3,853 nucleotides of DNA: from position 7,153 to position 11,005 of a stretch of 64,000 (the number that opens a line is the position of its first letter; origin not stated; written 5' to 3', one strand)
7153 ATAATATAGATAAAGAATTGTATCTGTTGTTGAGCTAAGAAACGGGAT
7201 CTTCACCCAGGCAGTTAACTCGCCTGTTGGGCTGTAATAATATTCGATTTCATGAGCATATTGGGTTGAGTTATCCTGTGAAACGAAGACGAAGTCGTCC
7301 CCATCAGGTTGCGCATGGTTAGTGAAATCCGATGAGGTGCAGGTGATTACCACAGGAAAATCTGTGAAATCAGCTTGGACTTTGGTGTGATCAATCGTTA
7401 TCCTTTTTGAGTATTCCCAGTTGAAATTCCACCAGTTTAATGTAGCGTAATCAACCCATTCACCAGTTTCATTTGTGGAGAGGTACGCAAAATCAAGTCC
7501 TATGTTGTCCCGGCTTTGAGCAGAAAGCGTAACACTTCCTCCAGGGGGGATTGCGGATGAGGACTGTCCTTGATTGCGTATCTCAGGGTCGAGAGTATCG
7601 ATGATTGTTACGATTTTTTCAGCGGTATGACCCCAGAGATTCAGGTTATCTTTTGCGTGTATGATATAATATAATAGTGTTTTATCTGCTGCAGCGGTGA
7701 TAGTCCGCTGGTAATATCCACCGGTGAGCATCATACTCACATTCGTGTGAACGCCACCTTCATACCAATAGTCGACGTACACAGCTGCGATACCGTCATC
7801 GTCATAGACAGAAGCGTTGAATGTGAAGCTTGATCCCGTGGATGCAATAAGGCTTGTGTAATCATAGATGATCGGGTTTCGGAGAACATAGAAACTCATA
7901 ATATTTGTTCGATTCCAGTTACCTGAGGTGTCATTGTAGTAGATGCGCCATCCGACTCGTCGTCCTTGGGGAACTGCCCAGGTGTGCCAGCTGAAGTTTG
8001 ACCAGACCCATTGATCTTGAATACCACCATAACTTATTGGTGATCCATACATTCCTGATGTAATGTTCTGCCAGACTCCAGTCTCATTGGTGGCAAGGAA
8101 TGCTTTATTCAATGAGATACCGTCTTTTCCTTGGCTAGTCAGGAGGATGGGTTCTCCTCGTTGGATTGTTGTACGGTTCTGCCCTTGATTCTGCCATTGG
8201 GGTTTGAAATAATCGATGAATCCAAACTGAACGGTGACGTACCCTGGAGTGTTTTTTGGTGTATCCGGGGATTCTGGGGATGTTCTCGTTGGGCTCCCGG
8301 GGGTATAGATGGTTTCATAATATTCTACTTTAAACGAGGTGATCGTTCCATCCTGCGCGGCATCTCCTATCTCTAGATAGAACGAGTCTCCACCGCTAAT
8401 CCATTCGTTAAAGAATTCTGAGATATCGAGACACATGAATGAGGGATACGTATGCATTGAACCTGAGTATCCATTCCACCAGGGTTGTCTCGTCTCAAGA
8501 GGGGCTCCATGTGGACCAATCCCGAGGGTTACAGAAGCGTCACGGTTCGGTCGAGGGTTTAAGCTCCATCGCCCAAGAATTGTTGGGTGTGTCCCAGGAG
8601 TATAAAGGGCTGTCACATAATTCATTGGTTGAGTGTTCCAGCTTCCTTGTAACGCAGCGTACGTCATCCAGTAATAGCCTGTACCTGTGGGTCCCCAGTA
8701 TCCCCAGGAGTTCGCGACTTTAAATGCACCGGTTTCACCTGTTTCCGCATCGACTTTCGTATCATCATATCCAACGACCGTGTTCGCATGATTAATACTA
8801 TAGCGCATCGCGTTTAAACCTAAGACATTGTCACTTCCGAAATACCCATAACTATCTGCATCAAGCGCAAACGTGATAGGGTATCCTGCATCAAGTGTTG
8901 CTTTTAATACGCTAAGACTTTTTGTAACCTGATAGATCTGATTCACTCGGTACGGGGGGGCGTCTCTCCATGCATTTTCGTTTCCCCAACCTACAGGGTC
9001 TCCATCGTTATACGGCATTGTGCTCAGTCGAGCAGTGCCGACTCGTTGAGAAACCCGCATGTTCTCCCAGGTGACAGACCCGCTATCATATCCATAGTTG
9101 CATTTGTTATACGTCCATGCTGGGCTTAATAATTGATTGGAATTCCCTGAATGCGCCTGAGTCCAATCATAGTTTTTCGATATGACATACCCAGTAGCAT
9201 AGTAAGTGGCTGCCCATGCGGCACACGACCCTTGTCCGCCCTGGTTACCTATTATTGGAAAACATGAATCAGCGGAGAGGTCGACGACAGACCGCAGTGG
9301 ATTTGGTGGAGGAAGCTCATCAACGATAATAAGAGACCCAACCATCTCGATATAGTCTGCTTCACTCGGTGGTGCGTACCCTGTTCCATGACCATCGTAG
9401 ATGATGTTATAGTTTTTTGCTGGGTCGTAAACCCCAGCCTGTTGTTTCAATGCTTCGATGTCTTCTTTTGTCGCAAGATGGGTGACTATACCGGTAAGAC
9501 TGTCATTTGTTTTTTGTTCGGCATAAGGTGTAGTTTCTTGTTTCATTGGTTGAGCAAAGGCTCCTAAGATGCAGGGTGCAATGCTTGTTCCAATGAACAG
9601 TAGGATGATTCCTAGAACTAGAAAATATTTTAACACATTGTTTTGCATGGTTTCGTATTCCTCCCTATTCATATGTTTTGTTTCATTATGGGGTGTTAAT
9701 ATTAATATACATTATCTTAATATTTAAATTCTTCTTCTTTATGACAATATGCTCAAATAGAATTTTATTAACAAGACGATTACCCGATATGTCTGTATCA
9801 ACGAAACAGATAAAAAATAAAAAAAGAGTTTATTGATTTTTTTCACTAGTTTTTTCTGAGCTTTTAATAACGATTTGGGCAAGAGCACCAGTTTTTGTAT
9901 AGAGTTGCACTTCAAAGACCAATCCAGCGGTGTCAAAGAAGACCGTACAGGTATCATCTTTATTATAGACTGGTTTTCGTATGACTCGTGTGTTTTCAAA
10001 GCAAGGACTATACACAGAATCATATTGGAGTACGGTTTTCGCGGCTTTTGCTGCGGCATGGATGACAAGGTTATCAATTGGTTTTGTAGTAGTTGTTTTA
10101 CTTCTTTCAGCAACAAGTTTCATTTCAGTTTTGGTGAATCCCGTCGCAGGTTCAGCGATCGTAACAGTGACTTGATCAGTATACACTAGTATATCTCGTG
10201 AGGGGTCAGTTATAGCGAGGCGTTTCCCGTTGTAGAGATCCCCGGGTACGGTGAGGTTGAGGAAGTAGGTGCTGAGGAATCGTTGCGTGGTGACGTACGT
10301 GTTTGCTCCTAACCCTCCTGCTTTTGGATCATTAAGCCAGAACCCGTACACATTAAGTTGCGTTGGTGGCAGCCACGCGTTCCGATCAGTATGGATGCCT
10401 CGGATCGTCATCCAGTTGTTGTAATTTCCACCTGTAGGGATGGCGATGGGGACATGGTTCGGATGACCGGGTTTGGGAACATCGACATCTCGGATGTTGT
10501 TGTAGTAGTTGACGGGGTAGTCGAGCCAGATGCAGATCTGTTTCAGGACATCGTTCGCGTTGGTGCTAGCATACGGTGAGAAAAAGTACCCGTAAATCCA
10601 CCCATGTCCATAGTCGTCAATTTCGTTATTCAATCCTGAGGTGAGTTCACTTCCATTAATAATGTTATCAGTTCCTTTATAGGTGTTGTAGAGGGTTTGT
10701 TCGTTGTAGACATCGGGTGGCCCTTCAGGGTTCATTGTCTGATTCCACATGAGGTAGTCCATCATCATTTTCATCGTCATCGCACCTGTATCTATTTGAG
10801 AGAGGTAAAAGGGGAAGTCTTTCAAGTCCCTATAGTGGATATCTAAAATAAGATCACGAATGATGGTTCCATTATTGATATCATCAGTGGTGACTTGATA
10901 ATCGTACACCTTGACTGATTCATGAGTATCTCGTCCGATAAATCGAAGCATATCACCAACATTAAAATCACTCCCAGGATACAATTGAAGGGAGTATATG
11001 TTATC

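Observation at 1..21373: Five tandem, co-oriented genes for giant secreted multidomain proteins fill the first third of the window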

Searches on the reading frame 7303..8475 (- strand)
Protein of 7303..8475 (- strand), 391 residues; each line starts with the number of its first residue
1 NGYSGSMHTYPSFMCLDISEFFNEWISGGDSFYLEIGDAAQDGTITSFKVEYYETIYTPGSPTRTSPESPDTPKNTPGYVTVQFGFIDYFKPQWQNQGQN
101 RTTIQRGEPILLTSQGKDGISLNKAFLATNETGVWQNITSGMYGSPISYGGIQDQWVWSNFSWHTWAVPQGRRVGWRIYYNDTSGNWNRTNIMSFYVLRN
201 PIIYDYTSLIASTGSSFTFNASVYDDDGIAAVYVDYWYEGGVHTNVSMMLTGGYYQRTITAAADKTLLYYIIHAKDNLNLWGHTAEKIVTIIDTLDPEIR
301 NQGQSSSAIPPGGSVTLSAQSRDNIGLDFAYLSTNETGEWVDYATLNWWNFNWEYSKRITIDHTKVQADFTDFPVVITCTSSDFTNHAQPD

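Call 84: search_protein_families(library=pfam, proteins=[window:7303-8475:-], max_evalue=1)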
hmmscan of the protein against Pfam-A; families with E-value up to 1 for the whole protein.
window:7303-8475:- (391 aa): 3 families
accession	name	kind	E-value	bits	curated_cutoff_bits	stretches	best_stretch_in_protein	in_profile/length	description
PF17957.7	Big_7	-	0.013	16.6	24.1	0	306-356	11-59/70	Bacterial Ig domain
PF22959.3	Ig_NUP210_15th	-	0.018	15.1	27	1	296-331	12-46/102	NUP210 Ig-like domain 15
PF03077.19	VacA2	-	0.092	13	27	0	308-339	26-57/60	Putative vacuolating cytotoxin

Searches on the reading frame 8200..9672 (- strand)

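Call 33: search_protein_families(library=pfam, proteins=[window:8200-9672:-], max_evalue=10)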
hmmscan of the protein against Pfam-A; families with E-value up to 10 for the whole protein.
window:8200-9672:- (491 aa): 1 family
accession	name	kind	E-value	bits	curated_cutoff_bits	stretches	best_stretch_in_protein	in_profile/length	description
PF13529.12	Peptidase_C39_2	-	0.00039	21.5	24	1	212-306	50-134/143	Peptidase_C39 like family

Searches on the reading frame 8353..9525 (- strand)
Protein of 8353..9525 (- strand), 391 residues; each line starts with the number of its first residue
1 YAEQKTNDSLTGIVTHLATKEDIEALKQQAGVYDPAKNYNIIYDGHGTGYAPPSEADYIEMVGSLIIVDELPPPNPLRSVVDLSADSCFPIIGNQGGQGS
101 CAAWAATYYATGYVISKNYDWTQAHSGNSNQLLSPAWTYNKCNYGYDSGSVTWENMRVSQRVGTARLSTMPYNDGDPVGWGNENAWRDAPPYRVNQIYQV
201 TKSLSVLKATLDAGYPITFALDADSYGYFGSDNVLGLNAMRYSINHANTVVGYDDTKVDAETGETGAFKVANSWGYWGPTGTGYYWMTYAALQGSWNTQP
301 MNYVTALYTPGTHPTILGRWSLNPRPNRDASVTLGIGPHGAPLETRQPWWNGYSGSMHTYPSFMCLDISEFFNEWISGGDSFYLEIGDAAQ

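Call 66: search_solved_structures(query=window:8353-9525:-, max_evalue=1, show_alignments=1)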
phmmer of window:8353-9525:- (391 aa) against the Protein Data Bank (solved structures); distinct sequences matched with E-value up to 1: 1.
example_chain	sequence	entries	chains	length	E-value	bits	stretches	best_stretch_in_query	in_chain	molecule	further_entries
3ois_A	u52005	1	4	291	6.3e-06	28.7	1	143-293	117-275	Cysteine protease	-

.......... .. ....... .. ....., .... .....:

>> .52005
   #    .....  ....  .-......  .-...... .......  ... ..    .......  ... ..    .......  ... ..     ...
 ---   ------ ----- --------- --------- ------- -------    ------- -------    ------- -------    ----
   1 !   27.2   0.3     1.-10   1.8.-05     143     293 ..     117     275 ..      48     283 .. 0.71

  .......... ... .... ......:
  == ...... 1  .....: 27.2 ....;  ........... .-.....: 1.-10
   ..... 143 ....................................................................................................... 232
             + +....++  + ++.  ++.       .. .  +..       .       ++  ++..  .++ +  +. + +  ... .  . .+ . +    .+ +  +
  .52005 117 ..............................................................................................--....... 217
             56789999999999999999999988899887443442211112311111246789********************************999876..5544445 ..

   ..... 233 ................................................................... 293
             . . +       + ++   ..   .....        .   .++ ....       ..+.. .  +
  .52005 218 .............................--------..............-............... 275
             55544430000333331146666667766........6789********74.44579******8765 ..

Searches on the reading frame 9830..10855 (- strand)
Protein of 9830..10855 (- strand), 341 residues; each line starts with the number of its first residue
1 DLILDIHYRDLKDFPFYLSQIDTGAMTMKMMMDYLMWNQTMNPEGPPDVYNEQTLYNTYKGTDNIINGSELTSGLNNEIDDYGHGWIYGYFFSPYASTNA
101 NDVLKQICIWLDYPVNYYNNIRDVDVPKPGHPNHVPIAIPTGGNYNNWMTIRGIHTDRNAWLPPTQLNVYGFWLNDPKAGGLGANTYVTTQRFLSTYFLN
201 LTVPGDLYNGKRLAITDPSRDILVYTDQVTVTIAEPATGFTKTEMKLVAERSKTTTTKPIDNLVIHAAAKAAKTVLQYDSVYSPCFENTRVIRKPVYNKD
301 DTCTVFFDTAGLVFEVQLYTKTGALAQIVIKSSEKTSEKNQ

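Call 33: search_protein_families(library=pfam, proteins=[window:9830-10855:-], max_evalue=10)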
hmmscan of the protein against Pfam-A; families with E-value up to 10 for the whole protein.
window:9830-10855:- (341 aa): 0 families

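Call 34: predict_structure(alignment_id=A3)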
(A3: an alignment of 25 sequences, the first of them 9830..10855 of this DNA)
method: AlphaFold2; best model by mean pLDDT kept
length: 341 residues; sequences in the alignment: 25
mean_pLDDT: 90.6   pTM: 0.90
mean pLDDT of the five models: 90.6, 90.2, 89.1, 88.6, 86.3
residues with pLDDT >= 90: 263; 70-90: 58; 50-70: 9; < 50: 11
segments of 3 or more residues with pLDDT < 50: 1-4, 335-341
pLDDT, mean of each block of 10 residues (from residue 1): 67 95 97 94 93 97 93 90 64 95 96 92 86 96 96 95 93 96 95 96 96 92 85 90 91 84 97 93 94 94 96 96 97 56 32
secondary structure, 60 per line:
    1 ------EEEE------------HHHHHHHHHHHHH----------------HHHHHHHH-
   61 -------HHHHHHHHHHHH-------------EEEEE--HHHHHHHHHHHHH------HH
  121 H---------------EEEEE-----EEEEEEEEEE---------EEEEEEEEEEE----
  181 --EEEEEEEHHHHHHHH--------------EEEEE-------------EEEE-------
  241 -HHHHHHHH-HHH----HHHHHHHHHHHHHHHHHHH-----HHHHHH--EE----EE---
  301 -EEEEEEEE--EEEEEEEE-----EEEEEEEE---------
elements in order: E7-10 H23-35 H52-59 H68-79 E93-97 H100-112 E137-141 E147-156 E166-176 E183-189 H190-197 E212-216 E230-233 H242-249 H258-276 H282-287 E302-309 E312-319 E325-332

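Call 36: fold_search(model_id=the predicted structure, library=pdb)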
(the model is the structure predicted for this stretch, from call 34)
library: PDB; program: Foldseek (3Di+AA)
matches with E <= 10: 788; with E <= 0.001: 0
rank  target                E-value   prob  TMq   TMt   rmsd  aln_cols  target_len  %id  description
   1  9van_A                4.6e-02  0.05  0.10  0.04  19.2       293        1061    8  Cryo-EM structure of human full length KICSTOR complex (state 2) (released 2025-11-12)
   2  3oml                  6.7e-02  0.04  0.12  0.09  21.1       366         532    7  Structure of full-length peroxisomal multifunctional enzyme type 2 from Drosophila melanogaster (released 2011-03-09)
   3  6fvo_A                8.1e-02  0.05  0.13  0.12  15.0       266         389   12  Mutant DNA polymerase sliding clamp from Mycobacterium tuberculosis with bound P7 peptide (released 2019-04-10)
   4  4gak                  8.6e-02  0.06  0.11  0.15  19.9       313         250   10  Crystal structure of acyl-ACP thioesterase from Spirosoma linguale (released 2012-09-19)
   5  3p16_D                8.6e-02  0.04  0.11  0.10  18.3       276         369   12  Crystal structure of DNA polymerase III sliding clamp (released 2011-08-24)
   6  1s9c_I                9.8e-02  0.04  0.12  0.13  22.2       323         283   10  Crystal structure analysis of the 2-enoyl-CoA hydratase 2 domain of human peroxisomal multifunctional enzyme type 2 (released 2005-02-15)
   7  5agv_A                1.1e-01  0.05  0.12  0.12  14.7       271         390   11  The sliding clamp of Mycobacterium tuberculosis in complex with a natural product. (released 2015-06-03)
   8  4r80_A                1.3e-01  0.41  0.13  0.43   4.4        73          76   15  Crystal Structure of a De Novo Designed Beta Sheet Protein, Cystatin Fold, Northeast Structural Genomics Consortium (N (released 2014-09-24)
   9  2ejx                  1.5e-01  0.23  0.09  0.18   6.1        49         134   18  Crystal structure of the hypothetical protein STK_08120 from Sulfolobus tokodaii (released 2008-03-25)
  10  4exr                  1.5e-01  0.13  0.13  0.26  12.7       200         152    6  Crystal structure of a putative lipoprotein (CD1622) from Clostridium difficile 630 at 1.85 A resolution (released 2012-06-27)
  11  5agu_B                1.5e-01  0.04  0.12  0.11  14.9       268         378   12  The sliding clamp of Mycobacterium tuberculosis in complex with a natural product. (released 2015-06-03)
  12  6zgp_I                1.5e-01  0.03  0.11  0.11  17.3       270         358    8  Crystal structure of the quaternary ammonium Rieske monooxygenase CntA in complex with inhibitor MMV12 (MMV020670) (released 2020-11-18)
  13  9laa_A                1.9e-01  0.25  0.13  0.29  18.0       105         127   11  Cryo-EM structure of Shewanella oneidensis MR-1 PilA pili. (released 2026-01-07)
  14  4rcl_B                1.9e-01  0.04  0.12  0.16  18.5       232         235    6  Structure of EspG3 chaperone from the type VII (ESX-3) secretion system, space group P43212 (released 2015-09-16)
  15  2v7s                  2.2e-01  0.25  0.10  0.16   7.2        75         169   16  Crystal structure of the putative lipoprotein LppA from Mycobacterium tuberculosis (released 2008-08-26)
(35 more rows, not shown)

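Call 82: fold_search(model_id=the predicted structure, library=viral)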
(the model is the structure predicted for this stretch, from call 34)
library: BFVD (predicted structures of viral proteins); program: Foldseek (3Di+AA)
matches with E <= 10: 1400; with E <= 0.001: 0
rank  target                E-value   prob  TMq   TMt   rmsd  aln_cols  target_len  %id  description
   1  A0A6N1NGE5            2.2e-02  0.47  0.12  0.14  16.7       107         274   10  Uncharacterized protein [Tupanvirus deep ocean]
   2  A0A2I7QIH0            2.8e-02  0.95  0.14  0.36   5.8        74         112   15  (no name in the UniProt tables at hand)
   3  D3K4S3                3.8e-02  0.99  0.13  0.59   3.6        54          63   13  Non-structural protein NS-S (Fragment) [Bunyavirus La Crosse]
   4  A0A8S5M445            4.3e-02  0.08  0.11  0.07  23.2       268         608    9  Uncharacterized protein [Siphoviridae sp. ct3b712]
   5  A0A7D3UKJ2            4.6e-02  0.80  0.13  0.31   6.3        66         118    8  (no name in the UniProt tables at hand)
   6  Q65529                4.9e-02  0.98  0.12  0.44   2.7        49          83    6  Non-structural protein NS-S [Guaroa virus]
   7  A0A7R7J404            5.5e-02  0.75  0.13  0.38   9.7        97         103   13  (no name in the UniProt tables at hand)
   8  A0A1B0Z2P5            7.1e-02  0.60  0.11  0.32   6.2        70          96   11  (no name in the UniProt tables at hand)
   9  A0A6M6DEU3            8.0e-02  0.44  0.13  0.23  14.3       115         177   13  (no name in the UniProt tables at hand)
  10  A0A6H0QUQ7            8.6e-02  0.08  0.10  0.17  21.9       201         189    9  (no name in the UniProt tables at hand)
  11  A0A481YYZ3            8.6e-02  0.06  0.14  0.07  27.1       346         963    8  Putative hemagglutinin [Mimivirus LCMiAC01]
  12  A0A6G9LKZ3            9.1e-02  0.80  0.12  0.39   5.8        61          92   15  Uncharacterized protein [Enterococcus phage nattely]
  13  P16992                9.1e-02  0.72  0.11  0.31   8.6        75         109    7  Non-structural protein NS-S [Bunyavirus germiston]
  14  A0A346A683            9.7e-02  0.97  0.13  0.72   3.1        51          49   25  (no name in the UniProt tables at hand)
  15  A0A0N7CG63            9.7e-02  0.66  0.11  0.47   6.0        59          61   14  (no name in the UniProt tables at hand)
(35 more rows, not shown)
